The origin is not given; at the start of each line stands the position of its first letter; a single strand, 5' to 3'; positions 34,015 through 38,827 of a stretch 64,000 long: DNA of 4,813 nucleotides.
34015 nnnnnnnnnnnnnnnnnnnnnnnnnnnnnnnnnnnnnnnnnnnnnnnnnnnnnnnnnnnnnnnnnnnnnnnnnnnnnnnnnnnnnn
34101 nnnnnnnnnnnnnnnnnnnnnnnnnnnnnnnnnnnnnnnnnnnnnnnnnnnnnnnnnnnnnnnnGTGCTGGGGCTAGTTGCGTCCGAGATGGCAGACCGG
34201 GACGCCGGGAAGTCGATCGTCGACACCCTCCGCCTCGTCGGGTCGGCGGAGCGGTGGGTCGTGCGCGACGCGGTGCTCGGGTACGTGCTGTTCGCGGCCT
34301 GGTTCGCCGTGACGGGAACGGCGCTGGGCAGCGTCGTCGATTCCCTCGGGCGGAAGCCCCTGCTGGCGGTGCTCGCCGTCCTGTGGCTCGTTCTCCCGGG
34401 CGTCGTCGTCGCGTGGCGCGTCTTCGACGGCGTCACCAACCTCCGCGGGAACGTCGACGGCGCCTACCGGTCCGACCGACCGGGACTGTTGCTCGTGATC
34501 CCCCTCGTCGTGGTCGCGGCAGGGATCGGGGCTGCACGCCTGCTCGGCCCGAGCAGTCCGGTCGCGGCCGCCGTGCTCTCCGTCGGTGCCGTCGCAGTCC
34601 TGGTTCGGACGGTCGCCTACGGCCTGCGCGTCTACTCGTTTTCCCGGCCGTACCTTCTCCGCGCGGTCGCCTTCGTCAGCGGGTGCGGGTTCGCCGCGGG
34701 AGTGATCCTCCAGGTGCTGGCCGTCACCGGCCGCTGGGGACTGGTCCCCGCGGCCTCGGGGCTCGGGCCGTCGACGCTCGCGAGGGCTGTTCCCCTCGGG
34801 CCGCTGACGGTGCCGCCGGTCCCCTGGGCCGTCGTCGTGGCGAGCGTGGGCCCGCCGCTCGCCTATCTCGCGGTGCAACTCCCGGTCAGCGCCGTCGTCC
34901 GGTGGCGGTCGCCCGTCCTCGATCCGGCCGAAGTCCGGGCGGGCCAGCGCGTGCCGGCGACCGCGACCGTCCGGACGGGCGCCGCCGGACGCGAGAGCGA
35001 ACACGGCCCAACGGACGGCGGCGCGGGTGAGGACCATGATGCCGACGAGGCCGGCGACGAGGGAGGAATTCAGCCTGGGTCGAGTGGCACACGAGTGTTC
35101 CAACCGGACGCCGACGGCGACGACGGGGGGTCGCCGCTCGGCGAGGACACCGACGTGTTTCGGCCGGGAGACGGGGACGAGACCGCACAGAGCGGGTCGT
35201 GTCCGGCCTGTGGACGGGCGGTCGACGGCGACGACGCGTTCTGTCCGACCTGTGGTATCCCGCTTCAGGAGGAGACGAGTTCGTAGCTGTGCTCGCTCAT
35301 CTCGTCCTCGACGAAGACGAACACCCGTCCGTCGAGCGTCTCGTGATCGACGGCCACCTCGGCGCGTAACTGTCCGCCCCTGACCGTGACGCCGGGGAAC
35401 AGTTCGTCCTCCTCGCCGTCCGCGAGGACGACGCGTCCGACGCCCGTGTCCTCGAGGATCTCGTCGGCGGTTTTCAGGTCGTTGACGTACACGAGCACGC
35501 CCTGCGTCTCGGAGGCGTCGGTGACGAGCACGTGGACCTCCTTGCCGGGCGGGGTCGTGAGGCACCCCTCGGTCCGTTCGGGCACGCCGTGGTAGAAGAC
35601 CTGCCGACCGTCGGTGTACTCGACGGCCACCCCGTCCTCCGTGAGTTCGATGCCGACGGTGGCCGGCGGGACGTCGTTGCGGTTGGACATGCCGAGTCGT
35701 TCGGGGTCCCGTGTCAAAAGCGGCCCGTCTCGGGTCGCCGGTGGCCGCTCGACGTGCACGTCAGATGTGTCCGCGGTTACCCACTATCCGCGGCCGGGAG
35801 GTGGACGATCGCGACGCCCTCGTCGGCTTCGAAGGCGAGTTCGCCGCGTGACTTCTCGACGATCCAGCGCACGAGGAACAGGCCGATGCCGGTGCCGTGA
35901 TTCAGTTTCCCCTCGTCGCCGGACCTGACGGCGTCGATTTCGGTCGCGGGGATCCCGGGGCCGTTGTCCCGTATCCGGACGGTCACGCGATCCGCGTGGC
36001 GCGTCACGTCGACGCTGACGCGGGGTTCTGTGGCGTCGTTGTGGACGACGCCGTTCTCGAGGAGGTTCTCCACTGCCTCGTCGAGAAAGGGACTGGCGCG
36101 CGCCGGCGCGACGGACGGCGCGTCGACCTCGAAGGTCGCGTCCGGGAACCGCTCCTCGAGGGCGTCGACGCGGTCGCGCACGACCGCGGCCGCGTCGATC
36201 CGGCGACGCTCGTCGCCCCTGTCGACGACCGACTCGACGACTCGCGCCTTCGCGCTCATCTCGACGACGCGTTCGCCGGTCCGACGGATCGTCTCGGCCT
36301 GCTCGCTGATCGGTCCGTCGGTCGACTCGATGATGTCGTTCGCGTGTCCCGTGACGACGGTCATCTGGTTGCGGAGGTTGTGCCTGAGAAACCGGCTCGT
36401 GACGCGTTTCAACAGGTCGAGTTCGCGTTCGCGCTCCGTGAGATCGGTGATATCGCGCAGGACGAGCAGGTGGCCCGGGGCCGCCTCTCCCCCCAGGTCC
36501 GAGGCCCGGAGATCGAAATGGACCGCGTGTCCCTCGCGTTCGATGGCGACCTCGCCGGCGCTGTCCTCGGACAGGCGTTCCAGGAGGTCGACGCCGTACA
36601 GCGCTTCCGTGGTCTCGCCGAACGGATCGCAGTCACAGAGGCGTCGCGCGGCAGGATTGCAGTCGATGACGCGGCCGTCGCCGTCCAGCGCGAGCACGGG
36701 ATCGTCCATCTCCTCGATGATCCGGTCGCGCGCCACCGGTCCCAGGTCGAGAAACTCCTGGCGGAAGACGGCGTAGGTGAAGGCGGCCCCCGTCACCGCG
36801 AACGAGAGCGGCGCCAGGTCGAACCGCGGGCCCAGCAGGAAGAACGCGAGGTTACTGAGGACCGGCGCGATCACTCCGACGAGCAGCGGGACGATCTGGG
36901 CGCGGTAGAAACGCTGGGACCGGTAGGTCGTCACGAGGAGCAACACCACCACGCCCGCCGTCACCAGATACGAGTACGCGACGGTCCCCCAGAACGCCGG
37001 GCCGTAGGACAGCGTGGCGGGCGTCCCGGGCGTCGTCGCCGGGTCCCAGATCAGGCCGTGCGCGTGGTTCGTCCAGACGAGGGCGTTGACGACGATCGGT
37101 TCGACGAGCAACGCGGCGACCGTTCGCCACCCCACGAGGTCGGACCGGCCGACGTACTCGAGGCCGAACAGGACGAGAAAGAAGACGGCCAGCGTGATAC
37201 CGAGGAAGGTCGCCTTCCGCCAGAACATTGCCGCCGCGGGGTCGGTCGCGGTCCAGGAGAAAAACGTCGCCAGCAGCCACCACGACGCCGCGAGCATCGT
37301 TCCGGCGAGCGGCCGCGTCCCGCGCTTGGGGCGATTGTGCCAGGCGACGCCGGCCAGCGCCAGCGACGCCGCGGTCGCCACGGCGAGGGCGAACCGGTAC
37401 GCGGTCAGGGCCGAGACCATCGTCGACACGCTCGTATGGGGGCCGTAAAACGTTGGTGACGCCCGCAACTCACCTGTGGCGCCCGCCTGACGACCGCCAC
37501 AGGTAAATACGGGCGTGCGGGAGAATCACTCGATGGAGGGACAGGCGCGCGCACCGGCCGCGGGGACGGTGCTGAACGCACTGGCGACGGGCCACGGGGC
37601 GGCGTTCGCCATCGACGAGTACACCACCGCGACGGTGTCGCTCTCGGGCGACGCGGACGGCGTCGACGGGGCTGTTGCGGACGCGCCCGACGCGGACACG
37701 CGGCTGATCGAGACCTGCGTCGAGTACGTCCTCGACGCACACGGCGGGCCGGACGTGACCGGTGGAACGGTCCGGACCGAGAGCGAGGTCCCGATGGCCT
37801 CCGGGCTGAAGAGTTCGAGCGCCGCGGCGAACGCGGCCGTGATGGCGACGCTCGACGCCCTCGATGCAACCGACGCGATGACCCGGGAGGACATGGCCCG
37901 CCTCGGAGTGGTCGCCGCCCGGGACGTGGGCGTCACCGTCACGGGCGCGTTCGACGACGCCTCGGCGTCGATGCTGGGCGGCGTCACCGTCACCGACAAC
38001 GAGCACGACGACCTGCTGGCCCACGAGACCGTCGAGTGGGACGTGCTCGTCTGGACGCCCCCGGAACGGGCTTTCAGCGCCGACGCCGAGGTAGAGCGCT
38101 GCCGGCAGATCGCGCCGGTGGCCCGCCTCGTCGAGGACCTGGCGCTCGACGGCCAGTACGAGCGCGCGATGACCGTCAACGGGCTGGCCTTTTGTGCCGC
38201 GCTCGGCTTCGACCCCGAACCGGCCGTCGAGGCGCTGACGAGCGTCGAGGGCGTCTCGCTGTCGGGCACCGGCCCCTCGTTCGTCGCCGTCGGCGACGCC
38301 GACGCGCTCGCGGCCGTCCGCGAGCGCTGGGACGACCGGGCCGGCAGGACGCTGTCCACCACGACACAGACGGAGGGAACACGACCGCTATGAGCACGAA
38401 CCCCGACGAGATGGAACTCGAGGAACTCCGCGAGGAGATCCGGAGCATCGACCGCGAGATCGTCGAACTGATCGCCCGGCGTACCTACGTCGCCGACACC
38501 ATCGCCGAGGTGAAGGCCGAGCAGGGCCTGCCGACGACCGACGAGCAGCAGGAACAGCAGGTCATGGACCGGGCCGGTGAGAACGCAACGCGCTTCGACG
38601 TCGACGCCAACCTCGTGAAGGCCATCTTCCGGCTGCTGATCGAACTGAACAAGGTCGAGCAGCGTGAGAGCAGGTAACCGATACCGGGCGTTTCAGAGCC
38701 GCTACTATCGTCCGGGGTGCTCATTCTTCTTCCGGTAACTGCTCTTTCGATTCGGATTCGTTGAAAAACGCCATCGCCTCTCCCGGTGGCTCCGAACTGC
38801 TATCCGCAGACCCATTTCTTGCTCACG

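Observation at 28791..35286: Five-gene cassette: vWA, Ser/Thr kinase-FHA, PP2C, zinc-ribbon-FHA, membrane zinc-ribbon protein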

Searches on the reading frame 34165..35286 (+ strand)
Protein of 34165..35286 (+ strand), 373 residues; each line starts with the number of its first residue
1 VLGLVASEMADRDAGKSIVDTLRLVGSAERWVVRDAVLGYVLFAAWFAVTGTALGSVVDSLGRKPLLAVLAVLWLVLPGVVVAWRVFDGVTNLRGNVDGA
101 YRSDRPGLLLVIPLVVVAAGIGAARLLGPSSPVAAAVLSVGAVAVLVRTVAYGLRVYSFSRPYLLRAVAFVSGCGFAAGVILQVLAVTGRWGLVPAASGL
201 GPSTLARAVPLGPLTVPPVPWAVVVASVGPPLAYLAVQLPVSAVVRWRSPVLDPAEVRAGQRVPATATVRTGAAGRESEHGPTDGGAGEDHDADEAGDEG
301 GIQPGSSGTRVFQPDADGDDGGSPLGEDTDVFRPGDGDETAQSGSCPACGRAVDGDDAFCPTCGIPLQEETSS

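Call 4: search_protein_families(library=pfam, proteins=[window:34165-35286:+], max_evalue=0.01)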
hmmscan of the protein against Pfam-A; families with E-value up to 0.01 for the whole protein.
window:34165-35286:+ (373 aa): 5 families
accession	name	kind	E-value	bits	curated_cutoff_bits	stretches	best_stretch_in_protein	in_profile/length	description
PF24460.1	DUF7575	-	1.2e-05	24.9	28.5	1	344-367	4-27/28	Domain of unknown function (DUF7575)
PF13248.11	Zn_ribbon_3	-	0.00015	21.6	27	1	345-367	4-26/26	zinc-ribbon domain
PF13240.11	Zn_Ribbon_1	-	0.00027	21.1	25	1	346-367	2-23/23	zinc-ribbon domain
PF12773.13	DZR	-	0.00038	21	27.3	1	346-366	1-21/45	Double zinc ribbon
PF17032.10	Zn_ribbon_15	-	0.0042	18.3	28.9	1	343-364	52-73/73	zinc-ribbon family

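Call 66: find_homologous_proteins(query=window:34165-35286:+, max_evalue=0.001)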
Query window:34165-35286:+ (373 aa): 13 proteins with E <= 0.001 among 8000 candidates.
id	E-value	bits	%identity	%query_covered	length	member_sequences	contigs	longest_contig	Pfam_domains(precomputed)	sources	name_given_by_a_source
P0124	2.8e-231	785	100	98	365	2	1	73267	PF24460.2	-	-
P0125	1.8e-41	161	34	97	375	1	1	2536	-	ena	-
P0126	2.6e-34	137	33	97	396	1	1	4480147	-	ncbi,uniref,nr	ncbi:hypothetical protein HZS55_19745 [Halosimplex rubrum]|uniref:Uncharacterized protein n=1 Tax=Ha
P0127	1.3e-33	135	33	97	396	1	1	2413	-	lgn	-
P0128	8.7e-32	129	34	97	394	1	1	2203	-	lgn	-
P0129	4.9e-31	126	33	97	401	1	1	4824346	-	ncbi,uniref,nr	ncbi:hypothetical protein ACFQMA_20690 [Halosimplex aquaticum]|uniref:Zinc ribbon domain-containing 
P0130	5.5e-31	126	34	97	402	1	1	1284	-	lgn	-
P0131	8.2e-31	126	33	96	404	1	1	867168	-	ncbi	ncbi:hypothetical protein [Halosimplex sp. J119]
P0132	2.6e-30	124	34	97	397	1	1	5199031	-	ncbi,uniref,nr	ncbi:hypothetical protein [Halosimplex pelagicum]|uniref:Uncharacterized protein n=1 Tax=Halosimplex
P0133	4.2e-29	120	33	94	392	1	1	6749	PF24463.2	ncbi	-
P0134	1.8e-28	118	32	97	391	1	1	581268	-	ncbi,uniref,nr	ncbi:hypothetical protein [Halosimplex salinum]|uniref:hypothetical protein n=1 Tax=Halosimplex sali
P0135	1.4e-15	76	30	91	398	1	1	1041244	PF13248.12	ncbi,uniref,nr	ncbi:hypothetical protein [Haloarcula sediminis]|uniref:hypothetical protein n=1 Tax=Haloarcula sedi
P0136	1.0e-14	73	30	95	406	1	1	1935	PF13248.12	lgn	-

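Call 75: search_protein_families(library=padloc, proteins=[window:34189-35286:+], max_evalue=0.001)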
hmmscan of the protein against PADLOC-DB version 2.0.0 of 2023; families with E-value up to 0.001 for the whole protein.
window:34189-35286:+ (365 aa): 0 families

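Call 76: search_protein_families(library=ncbifam, proteins=[window:34189-35286:+], max_evalue=0.001)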
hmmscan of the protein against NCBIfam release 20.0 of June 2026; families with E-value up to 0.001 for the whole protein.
window:34189-35286:+ (365 aa): 0 families

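Call 77: predict_structure(alignment_id=A2)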
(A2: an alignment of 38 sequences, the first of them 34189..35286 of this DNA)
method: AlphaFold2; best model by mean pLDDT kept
length: 365 residues; sequences in the alignment: 38
mean_pLDDT: 76.0   pTM: 0.71
mean pLDDT of the five models: 76.0, 75.8, 73.1, 70.7, 70.7
residues with pLDDT >= 90: 97; 70-90: 145; 50-70: 63; < 50: 60
segments of 3 or more residues with pLDDT < 50: 266-283, 285-289, 292-295, 297-300, 309-315, 317-325, 327-332
pLDDT, mean of each block of 10 residues (from residue 1): 70 84 91 91 86 86 93 95 89 85 93 91 86 93 87 92 94 84 73 66 56 79 95 87 72 68 54 41 48 45 54 47 45 67 82 81 55
secondary structure, 60 per line:
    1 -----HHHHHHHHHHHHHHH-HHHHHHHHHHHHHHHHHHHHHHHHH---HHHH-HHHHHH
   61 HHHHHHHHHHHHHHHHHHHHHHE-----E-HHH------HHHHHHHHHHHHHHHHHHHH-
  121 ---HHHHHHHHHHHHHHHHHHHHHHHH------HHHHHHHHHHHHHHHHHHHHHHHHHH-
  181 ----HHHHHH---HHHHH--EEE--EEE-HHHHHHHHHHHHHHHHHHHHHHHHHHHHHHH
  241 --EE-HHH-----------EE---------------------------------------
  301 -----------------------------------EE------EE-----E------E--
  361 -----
elements in order: H6-20 H22-46 H50-53 H55-82 H100-119 H124-147 H154-179 H185-190 H194-198 E201-203 E206-208 H210-240

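Call 79: fold_search(model_id=the predicted structure, library=pdb)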
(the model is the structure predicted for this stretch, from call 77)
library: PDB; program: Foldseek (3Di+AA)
matches with E <= 10: 99; with E <= 0.001: 0
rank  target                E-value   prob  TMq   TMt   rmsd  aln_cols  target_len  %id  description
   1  8xma_A                3.6e-01  0.23  0.18  0.20  13.6       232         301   18  Cryo-EM structure of human ZnT1 WT, in the presence of zinc, determined in an outward-facing conformation (released 2024-10-30)
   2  8v60_A                1.2e+00  0.08  0.12  0.06  20.1       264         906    9  F315A mutant of human Slo1 in presence of EDTA - resting VSD (released 2024-12-11)
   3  9vjg_R                1.3e+00  0.04  0.10  0.12  22.8       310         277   15  Cryo-EM structure of 5-HT1AR-Gz in complex with (R)-8-OH-DPAT (released 2025-11-12)
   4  7o3v_J                1.4e+00  0.11  0.14  0.19  23.5       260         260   11  Stalk complex structure (TrwJ/VirB5-TrwI/VirB6) from the fully-assembled R388 type IV secretion system determined by c (released 2022-06-22)
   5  7jm7_A                1.5e+00  0.06  0.12  0.07  17.6       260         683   15  Structure of human CLC-7/OSTM1 complex (released 2020-09-02)
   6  7ahc_A                1.7e+00  0.09  0.14  0.18  20.4       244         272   15  OpuA apo inward-facing (released 2020-11-25)
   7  8j7v_A                2.0e+00  0.20  0.20  0.24  13.2       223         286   13  Cryo-EM structure of hZnT7-Fab complex in zinc-unbound state, determined in heterogeneous conformations- one subunit i (released 2023-09-20)
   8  8q3v_c                2.0e+00  0.09  0.16  0.20  17.1       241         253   17  Cryo-EM structure of the methanogenic Na+ translocating N5-methyl-H4MPT:CoM methyltransferase complex (released 2024-07-10)
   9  8q3v_C                2.1e+00  0.09  0.16  0.20  17.2       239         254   18  Cryo-EM structure of the methanogenic Na+ translocating N5-methyl-H4MPT:CoM methyltransferase complex (released 2024-07-10)
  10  8oqy_C                2.1e+00  0.07  0.12  0.16  15.3       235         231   14  Structure of apo form of human gamma-secretase PSEN1 APH-1B isoform reconstituted into lipid nanodisc (released 2024-04-24)
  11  9g9o_A                2.4e+00  0.10  0.17  0.16  14.9       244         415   17  Lipid III flippase WzxE with NB10 and NB7 nanobodies in outward-facing conformation - crystal 2 (released 2025-01-22)
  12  9g6c_A                2.5e+00  0.04  0.12  0.07  17.6       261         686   17  CLC7/OSTM1 complex with bound PIP2 lipid (released 2025-07-30)
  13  7udn_B                2.7e+00  0.08  0.16  0.19  17.8       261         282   14  Crystal structure of designed helical repeat protein RPB_PLP1_R6 in alternative conformation 2 (released 2023-03-22)
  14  7z6n_B                2.8e+00  0.06  0.13  0.16  20.3       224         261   18  Crystal structure of Zn2+-transporter BbZIP in a metal-stripped state (released 2022-08-10)
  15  9ktx                  2.8e+00  0.04  0.13  0.10  16.1       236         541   16  Structure of TauT in complex with Guanidinoethyl sulfonate (released 2025-12-03)
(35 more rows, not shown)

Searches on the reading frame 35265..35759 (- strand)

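Call 13: search_protein_families(library=pfam, proteins=[window:35265-35759:-], max_evalue=0.001)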
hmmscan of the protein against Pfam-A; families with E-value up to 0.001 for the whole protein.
window:35265-35759:- (164 aa): 1 family
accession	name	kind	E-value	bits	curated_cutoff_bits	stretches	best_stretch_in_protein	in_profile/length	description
PF19109.5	DUF5796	-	4.5e-65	218.3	36.9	1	24-162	1-139/139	Family of unknown function (DUF5796)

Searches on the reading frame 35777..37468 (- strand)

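Call 13: search_protein_families(library=pfam, proteins=[window:35777-37468:-], max_evalue=0.001)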
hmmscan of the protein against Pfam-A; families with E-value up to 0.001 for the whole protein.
window:35777-37468:- (563 aa): 5 families
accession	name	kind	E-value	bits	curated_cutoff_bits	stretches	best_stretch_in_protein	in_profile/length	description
PF16927.11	HisKA_7TM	-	3.4e-52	177.9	28.6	1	28-244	2-224/224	N-terminal 7TM region of histidine kinase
PF02518.31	HATPase_c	-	7.7e-15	55.7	26.4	1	461-553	5-102/111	Histidine kinase-, DNA gyrase B-, and HSP90-like ATPase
PF00989.32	PAS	-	2.5e-06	27.9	22.6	1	247-279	3-35/113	PAS fold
PF13188.13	PAS_8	-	8.3e-06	26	21.8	1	249-298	5-49/65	PAS domain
PF13581.12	HATPase_c_2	-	2.5e-05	24.7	27.4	1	462-539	36-111/127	Histidine kinase-like ATPase domain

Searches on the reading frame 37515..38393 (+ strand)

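Call 13: search_protein_families(library=pfam, proteins=[window:37515-38393:+], max_evalue=0.001)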
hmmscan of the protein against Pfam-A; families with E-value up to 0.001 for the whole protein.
window:37515-38393:+ (292 aa): 2 families
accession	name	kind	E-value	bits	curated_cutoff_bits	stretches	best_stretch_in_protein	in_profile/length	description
PF00288.32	GHMP_kinases_N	-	9.9e-15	55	22.3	1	64-156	2-87/87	GHMP kinases N terminal domain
PF22700.2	MVD-like_N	-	0.00046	20.3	27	1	37-132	35-132/157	Diphosphomevalonate decarboxylase-like N-terminal domain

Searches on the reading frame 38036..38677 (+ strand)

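Call 13: search_protein_families(library=pfam, proteins=[window:38036-38677:+], max_evalue=0.001)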
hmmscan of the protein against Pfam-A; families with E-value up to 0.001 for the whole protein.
window:38036-38677:+ (213 aa): 1 family
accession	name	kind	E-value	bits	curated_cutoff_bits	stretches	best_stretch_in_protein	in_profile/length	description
PF01817.26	CM_2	-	5.5e-20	71.8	27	1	131-209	1-79/80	Chorismate mutase type II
